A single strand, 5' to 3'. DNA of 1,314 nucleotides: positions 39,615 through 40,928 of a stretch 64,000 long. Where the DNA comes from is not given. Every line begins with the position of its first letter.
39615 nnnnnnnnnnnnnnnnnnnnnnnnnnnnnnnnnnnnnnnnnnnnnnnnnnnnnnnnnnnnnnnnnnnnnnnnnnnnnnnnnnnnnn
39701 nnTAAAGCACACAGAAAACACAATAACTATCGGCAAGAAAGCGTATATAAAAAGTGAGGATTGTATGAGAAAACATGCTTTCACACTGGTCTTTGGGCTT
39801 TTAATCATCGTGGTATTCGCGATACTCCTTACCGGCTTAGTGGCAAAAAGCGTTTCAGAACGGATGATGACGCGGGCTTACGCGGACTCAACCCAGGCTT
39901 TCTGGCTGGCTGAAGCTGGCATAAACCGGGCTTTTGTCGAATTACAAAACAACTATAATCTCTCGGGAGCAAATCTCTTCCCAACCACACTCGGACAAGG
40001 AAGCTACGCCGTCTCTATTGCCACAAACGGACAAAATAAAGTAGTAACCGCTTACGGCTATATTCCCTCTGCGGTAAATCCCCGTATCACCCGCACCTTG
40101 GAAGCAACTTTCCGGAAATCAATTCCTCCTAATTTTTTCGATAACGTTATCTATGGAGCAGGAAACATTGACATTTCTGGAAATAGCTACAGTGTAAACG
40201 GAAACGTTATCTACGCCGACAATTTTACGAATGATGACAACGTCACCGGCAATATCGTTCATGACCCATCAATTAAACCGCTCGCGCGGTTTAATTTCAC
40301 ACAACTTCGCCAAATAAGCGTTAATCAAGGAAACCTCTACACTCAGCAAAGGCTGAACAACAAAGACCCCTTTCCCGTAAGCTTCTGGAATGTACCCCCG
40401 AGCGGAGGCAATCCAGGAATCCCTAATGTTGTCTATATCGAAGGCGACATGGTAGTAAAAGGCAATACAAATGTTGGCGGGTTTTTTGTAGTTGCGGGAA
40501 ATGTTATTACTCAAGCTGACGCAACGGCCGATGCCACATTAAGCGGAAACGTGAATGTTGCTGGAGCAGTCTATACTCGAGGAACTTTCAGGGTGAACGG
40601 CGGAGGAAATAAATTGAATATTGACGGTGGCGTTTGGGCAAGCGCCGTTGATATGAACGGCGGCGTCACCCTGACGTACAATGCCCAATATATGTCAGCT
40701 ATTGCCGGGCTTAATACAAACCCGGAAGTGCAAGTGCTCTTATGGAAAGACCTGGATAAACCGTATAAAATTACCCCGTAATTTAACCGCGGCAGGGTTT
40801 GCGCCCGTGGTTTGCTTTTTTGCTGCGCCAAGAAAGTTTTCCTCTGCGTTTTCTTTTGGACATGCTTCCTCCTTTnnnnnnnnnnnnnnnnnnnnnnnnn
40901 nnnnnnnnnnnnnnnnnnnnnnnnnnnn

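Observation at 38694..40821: Self-contained orphan minor-pilin operon (2 pseudopilins + PilX-like) with its own promoter and terminator, far from any assembly machinery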

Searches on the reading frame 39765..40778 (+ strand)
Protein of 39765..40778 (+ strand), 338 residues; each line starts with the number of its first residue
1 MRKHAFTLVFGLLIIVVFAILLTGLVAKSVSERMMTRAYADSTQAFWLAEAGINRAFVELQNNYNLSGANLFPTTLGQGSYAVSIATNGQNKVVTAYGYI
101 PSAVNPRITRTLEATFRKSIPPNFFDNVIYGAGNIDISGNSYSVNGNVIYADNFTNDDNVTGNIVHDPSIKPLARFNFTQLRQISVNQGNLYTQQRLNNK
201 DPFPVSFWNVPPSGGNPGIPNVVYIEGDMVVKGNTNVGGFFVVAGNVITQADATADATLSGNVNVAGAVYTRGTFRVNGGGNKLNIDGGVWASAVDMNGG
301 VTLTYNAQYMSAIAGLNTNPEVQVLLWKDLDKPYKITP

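Call 7: search_protein_families(library=pfam, proteins=[window:39765-40778:+], max_evalue=1)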
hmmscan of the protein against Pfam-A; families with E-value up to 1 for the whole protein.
window:39765-40778:+ (338 aa): 3 families
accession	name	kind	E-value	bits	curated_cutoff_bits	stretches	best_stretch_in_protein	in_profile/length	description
PF14341.11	PilX_N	-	1.1e-05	25.7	25.5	1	6-54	3-51/51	PilX N-terminal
PF04519.19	Bactofilin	-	0.096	13.4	27.9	0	226-272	38-83/98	Polymer-forming cytoskeletal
PF01379.25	Porphobil_deam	-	0.17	11.8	22.1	1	40-89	154-202/207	Porphobilinogen deaminase, dipyromethane cofactor binding domain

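Call 8: search_protein_families(library=ncbifam, proteins=[window:39765-40778:+], max_evalue=1)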
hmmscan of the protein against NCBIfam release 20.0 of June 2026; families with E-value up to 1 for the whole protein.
window:39765-40778:+ (338 aa): 5 families
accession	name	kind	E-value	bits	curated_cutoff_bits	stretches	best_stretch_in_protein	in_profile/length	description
TIGR00212.1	hemC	equivalog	0.013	14.6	164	1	36-92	152-206/293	hydroxymethylbilane synthase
TIGR02600.1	Verru_Chthon_A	subfamily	0.016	13.1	332.3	1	8-65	4-61/1296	Verru_Chthon cassette protein A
NF037980.1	T2SS_GspK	equivalog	0.052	13.1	130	1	8-65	6-63/307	type II secretion system minor pseudopilin GspK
NF041014.1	pilin_ComGG_2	equivalog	0.094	13.4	40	1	5-57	5-57/101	competence type IV pilus minor pilin ComGG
NF040691.1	MtrAB_MtrB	equivalog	0.24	10.4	450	1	5-128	11-129/507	MtrAB system histidine kinase MtrB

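Call 12: find_homologous_proteins(query=window:39765-40778:+)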
Query window:39765-40778:+ (338 aa): 68 proteins with E <= 0.001 among 2328 candidates.
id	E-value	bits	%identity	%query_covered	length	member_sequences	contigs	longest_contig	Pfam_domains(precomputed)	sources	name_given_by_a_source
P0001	3.6e-220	748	100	100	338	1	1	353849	-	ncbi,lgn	-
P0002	3.9e-103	363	50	100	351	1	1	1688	-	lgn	-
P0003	2.3e-102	361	50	100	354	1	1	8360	-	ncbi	-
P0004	5.3e-98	346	50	100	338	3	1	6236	PF14341.12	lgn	-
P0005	1.7e-92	328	49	100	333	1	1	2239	-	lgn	-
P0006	8.0e-89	316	46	99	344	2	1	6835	PF14341.12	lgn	-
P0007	6.8e-88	313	46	99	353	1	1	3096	-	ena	-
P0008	9.9e-88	313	47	96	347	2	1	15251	-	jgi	-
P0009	1.1e-87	312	47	92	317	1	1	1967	-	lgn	-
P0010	1.1e-87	312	45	100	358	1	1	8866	PF14341.12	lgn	-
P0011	2.4e-87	311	46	95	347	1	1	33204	-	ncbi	ncbi:MAG: hypothetical protein ABIE75_02620 [Candidatus Omnitrophota bacterium]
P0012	2.8e-87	311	48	97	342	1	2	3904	-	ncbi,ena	-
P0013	7.3e-86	306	44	100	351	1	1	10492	-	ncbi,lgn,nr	ncbi:MAG: pilus assembly PilX N-terminal domain-containing protein [Candidatus Omnitrophica bacteriu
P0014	1.7e-85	305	48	97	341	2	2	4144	-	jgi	-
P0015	5.2e-85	304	43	93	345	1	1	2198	-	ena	-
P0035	9.5e-76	273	43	100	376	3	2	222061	-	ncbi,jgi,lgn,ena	-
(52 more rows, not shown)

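Call 13: find_encoding_contigs(protein=P0001, flank=10000, max_places=3)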
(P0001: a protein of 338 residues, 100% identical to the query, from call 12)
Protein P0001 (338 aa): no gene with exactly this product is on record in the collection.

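Call 14: find_encoding_contigs(protein=P0035, flank=10000, max_places=3)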
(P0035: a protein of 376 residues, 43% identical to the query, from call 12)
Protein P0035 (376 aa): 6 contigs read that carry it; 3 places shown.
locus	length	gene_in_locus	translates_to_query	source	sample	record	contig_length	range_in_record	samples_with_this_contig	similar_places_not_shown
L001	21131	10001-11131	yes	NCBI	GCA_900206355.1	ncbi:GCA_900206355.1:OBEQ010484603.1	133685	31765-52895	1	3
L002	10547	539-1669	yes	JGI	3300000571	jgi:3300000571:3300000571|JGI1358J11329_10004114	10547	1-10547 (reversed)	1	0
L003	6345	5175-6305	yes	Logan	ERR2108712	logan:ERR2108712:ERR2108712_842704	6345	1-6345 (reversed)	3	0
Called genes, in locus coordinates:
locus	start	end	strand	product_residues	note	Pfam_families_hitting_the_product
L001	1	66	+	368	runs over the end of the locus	PF02463:SMC_N (faint), PF00005:ABC_tran, PF17912:OB_MalK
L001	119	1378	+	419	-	PF01590:GAF (weak), PF13185:GAF_2 (weak), PF00990:GGDEF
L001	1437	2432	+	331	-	PF00990:GGDEF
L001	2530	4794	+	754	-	PF06835:LptC (faint)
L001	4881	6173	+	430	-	PF03721:UDPG_MGDP_dh_N, PF03807:F420_oxidored (faint), PF00984:UDPG_MGDP_dh, PF03720:UDPG_MGDP_dh_C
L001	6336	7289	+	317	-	PF01073:3Beta_HSD, PF01370:Epimerase, PF02719:Polysacc_synt_2 (faint), PF07993:NAD_binding_4 (faint), PF16363:GDP_Man_Dehyd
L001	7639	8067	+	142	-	PF07963:N_methyl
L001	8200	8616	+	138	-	-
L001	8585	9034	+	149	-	PF07963:N_methyl (weak)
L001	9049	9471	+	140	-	-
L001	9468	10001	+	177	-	PF07963:N_methyl (weak)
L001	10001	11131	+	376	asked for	-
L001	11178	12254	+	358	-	PF11104:PilM_2, PF14450:FtsA (weak)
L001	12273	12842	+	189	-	-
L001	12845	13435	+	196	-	PF04350:PilO (faint)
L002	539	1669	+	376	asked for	-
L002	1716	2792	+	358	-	PF11104:PilM_2, PF14450:FtsA (weak)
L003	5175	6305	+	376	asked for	-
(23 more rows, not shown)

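Call 17: find_related_loci(query=A1, collection=genome_contigs, flank=10000)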
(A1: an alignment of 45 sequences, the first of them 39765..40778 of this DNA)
Query A1 (338 aa) in genome_contigs; peptide patterns used: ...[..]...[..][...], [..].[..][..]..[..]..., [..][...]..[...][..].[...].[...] (x = any residue, [..] = any of these).
434 stretches matched a pattern; 187 encode a relative of the query (tblastn E <= 1e-3); the best 80 are kept; 79 distinct loci.
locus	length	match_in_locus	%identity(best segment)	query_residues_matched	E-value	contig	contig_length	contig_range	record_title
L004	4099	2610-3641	46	1-338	4e-100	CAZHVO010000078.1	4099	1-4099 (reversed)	MAG TPA_asm: uncultured Planctomycetia bacterium isolate SRP178699_co2_518 genome assembly, contig: NODE_29135_length_40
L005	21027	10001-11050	45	1-338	6e-97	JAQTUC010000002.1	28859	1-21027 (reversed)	MAG: Candidatus Omnitrophota bacterium isolate STB_55 NODE_3454_length_28859_cov_3.254559_Sandtown_B, whole genome shotg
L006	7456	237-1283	44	1-338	2e-94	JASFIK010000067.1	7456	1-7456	MAG: Candidatus Omnitrophota bacterium isolate D0608S12metaG_Bin_274 D0608S12metaG_FD_scaffold_1469_c1, whole genome sho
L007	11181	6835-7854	47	3-337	3e-94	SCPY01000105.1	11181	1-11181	MAG: bacterium isolate DP16D_bin.15 DP16D_bin.15-50224, whole genome shotgun sequence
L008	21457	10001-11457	43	1-338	3e-93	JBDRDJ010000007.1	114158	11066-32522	MAG: Candidatus Omnitrophota bacterium isolate MEGAHIT-group-1.241 k141_10742910, whole genome shotgun sequence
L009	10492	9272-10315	44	1-338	3e-92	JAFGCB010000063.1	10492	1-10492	MAG: Candidatus Omnitrophota bacterium isolate Zod_Metabat.1076 k87_10364875, whole genome shotgun sequence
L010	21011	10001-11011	45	1-336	3e-91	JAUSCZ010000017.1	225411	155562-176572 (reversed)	MAG: Candidatus Omnitrophota bacterium isolate E14_concoct.bin.43 E14_k141_1031470, whole genome shotgun sequence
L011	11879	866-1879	43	1-330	6e-90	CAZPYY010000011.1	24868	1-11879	MAG TPA_asm: uncultured Planctomycetia bacterium isolate binchicken_co330_156 genome assembly, contig: NODE_2008_length_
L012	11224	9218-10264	47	1-338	3e-90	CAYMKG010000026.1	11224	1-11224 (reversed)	MAG TPA_asm: uncultured Planctomycetales bacterium isolate binchicken_co184_351 genome assembly, contig: NODE_11316_leng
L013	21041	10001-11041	46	1-338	2e-89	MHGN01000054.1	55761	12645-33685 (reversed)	MAG: Omnitrophica WOR_2 bacterium RIFCSPHIGHO2_02_FULL_45_21 rifcsphigho2_02_scaffold_535, whole genome shotgun sequence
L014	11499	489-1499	43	1-336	5e-89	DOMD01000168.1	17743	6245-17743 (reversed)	MAG TPA_asm: Candidatus Omnitrophota bacterium isolate UBA12090 contig_13309, whole genome shotgun sequence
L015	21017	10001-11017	46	23-338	4e-87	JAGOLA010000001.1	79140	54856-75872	MAG: Candidatus Omnitrophota bacterium isolate Go_SlDig_bin_159 Go_SlDig_694_length_79140_cov_5.417096, whole genome sho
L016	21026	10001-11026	43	3-331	4e-86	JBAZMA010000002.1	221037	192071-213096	MAG: Candidatus Omnitrophota bacterium isolate SO_2017_LW4_3 scaffold_169_c1_LW137-91_2017, whole genome shotgun sequenc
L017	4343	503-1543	42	1-338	5e-86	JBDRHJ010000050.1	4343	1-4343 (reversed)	MAG: Candidatus Omnitrophota bacterium isolate MEGAHIT-group-1.510 k141_6369823, whole genome shotgun sequence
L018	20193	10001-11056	44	1-336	4e-85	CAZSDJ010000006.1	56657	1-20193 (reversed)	MAG TPA_asm: uncultured Planctomycetia bacterium isolate SRP141376_co2_332 genome assembly, contig: NODE_1398_length_566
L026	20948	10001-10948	42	28-336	5e-81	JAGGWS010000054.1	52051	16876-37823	MAG: Candidatus Omnitrophota bacterium isolate AUK132 PB_MBMC_086_c_000000000045, whole genome shotgun sequence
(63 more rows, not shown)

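Call 22: predict_structure(alignment_id=A1)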
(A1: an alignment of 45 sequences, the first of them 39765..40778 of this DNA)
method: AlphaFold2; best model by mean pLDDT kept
length: 338 residues; sequences in the alignment: 45
mean_pLDDT: 91.6   pTM: 0.79
mean pLDDT of the five models: 91.6, 91.6, 91.1, 90.8, 88.2
residues with pLDDT >= 90: 250; 70-90: 77; 50-70: 8; < 50: 3
segments of 3 or more residues with pLDDT < 50: 336-338
pLDDT, mean of each block of 10 residues (from residue 1): 85 94 87 87 95 95 93 93 95 97 93 93 93 91 94 94 94 91 96 92 96 92 96 94 87 91 95 92 83 94 95 91 90 59
secondary structure, 60 per line:
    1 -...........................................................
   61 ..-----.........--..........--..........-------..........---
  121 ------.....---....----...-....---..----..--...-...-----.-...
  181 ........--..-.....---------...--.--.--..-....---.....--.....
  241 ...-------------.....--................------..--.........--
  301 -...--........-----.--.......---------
elements in order: H2-62 E68-76 E79-88 E91-100 E108-117 E127-131 E135-138 E143-145 E147-150 E164-166 H178-188 H194-198 E208-210 E222-225 E229-233 E236-243 E257-261 E264-279 E290-298 E302-304 H307-314 E323-329

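Call 35: fold_search(model_id=the predicted structure, library=pdb)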
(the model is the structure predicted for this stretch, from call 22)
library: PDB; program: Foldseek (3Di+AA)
matches with E <= 10: 231; with E <= 0.001: 15
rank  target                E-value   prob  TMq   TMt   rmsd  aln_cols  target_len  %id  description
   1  6qvi_B                5.7e-06  1.00  0.24  0.17  16.2       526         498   11  Crystal structure of competence-associated pilin ComZ from Thermus thermophilus (released 2019-05-29)
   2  6qvi_A                2.6e-05  1.00  0.22  0.15  17.4       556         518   11  Crystal structure of competence-associated pilin ComZ from Thermus thermophilus (released 2019-05-29)
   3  5uyt_B                9.2e-05  1.00  0.20  0.17  14.1       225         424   13  Crystal structure of ice binding protein from an Antarctic bacterium Flavobacteriaceae (released 2017-10-25)
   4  9li0_B                2.3e-04  1.00  0.25  0.36   9.0       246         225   11  Crystal structure of engineered ice-binding protein (M74I and A97V) from Candidatus Cryosericum odellii strain SMC5_16 (released 2025-09-03)
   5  5uyt_A                2.7e-04  0.99  0.19  0.16  14.6       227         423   14  Crystal structure of ice binding protein from an Antarctic bacterium Flavobacteriaceae (released 2017-10-25)
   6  7bwx_A                4.1e-04  1.00  0.24  0.36  12.3       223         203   12  Crystal structure of ice-binding protein from an Antarctic ascomycete, Antarctomyces psychrotrophicus. (released 2020-05-27)
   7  9lhn_A                4.5e-04  1.00  0.24  0.35  11.0       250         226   11  Crystal structure of Ice binding protein from Candidatus Cryosericum odellii SMC5 (released 2025-09-03)
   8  7ehk                  6.2e-04  1.00  0.25  0.37  10.1       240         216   12  Crystal structure of C107S mutant of FfIBP (released 2022-03-02)
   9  4nu3_A                6.2e-04  1.00  0.25  0.34   9.2       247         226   12  Crystal structure of mFfIBP, a capping head region swapped mutant of ice-binding protein (released 2014-04-16)
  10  9li0_A                6.2e-04  1.00  0.23  0.34  11.3       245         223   11  Crystal structure of engineered ice-binding protein (M74I and A97V) from Candidatus Cryosericum odellii strain SMC5_16 (released 2025-09-03)
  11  3wp9                  6.9e-04  0.99  0.23  0.32  11.5       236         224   14  Crystal structure of antifreeze protein from an Antarctic sea ice bacterium Colwellia sp. (released 2014-07-02)
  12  7bwy_A                7.6e-04  0.98  0.20  0.29  11.6       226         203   12  Crystal structure of ice-binding protein from an Antarctic ascomycete, Antarctomyces psychrotrophicus. (released 2020-05-27)
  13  9lhs                  8.9e-04  1.00  0.25  0.36  11.2       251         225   11  Crystal structure of an ice-binding protein from Candidatus Cryosericum odellii (released 2025-09-03)
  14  7ddb_A                8.9e-04  1.00  0.23  0.33  10.9       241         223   12  Crystal structure of fungal antifreeze protein with intermediate activity (released 2021-11-03)
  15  8x1l                  9.3e-04  1.00  0.21  0.31  10.7       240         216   13  Crystal structure of S96C/L132C mutant of FfIBP (released 2024-11-13)
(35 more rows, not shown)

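Call 36: search_protein_families(library=pfam, alignment_id=A1, max_evalue=0.1)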
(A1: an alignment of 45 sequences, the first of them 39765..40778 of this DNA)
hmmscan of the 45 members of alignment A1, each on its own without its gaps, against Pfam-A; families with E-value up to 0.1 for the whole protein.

A. member 1, window:39765-40778:+ (338 aa): 2 families
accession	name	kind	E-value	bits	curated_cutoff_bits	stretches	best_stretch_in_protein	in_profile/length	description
PF14341.11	PilX_N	-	1.1e-05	25.7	25.5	1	6-54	3-51/51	PilX N-terminal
PF04519.19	Bactofilin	-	0.096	13.4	27.9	0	226-272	38-83/98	Polymer-forming cytoskeletal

B. families by the number of members that match (of 45 scanned): 18 families
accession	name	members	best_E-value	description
PF14341.11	PilX_N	32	1.9e-06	PilX N-terminal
PF04519.19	Bactofilin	21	2.9e-05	Polymer-forming cytoskeletal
PF10833.13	DUF2572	10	0.00015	Protein of unknown function (DUF2572)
PF22829.2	HphA_C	3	0.003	HphA C-terminal domain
PF23981.1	DUF7305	2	0.015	Domain of unknown function (DUF7305)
PF14262.12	Cthe_2159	1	0.0033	Carbohydrate-binding domain-containing protein Cthe_2159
PF12911.12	OppC_N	1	0.02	N-terminal TM domain of oligopeptide transport permease C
PF21755.2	DacZ_P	1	0.029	Probable sensor domain DacZ_P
PF08964.15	Crystall_3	1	0.036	Beta/Gamma crystallin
PF09977.15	Tad_C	1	0.044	Putative Tad-like Flp pilus-assembly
PF20597.4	pAdhesive_15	1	0.048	Putative Ice-binding-like adhesive domain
PF23319.1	CobW_C_DAAF9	1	0.067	DAAF9 CobW_C-like domain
PF22084.1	UfSP_MPN_N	1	0.067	Ufm1 specific protease UfSP N-terminal MPN domain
PF21832.1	DUF6892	1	0.076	Family of unknown function (DUF6892)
PF10648.15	Gmad2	1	0.078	Immunoglobulin-like domain of bacterial spore germination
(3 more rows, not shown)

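Call 41: search_solved_structures(query=A1, max_evalue=1)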
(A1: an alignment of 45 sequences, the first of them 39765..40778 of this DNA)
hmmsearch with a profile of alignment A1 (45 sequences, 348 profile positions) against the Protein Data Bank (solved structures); distinct sequences matched with E-value up to 1: 3.
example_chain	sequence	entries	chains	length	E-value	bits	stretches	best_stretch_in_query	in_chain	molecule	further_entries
3uri_A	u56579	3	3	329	0.036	16.7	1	135-194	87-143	Endothiapepsin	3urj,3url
1e5o_E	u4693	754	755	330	0.039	16.6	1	138-194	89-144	ENDOTHIAPEPSIN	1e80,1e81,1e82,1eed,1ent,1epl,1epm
5hct_A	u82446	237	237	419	0.056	16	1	138-194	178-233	Endothiapepsin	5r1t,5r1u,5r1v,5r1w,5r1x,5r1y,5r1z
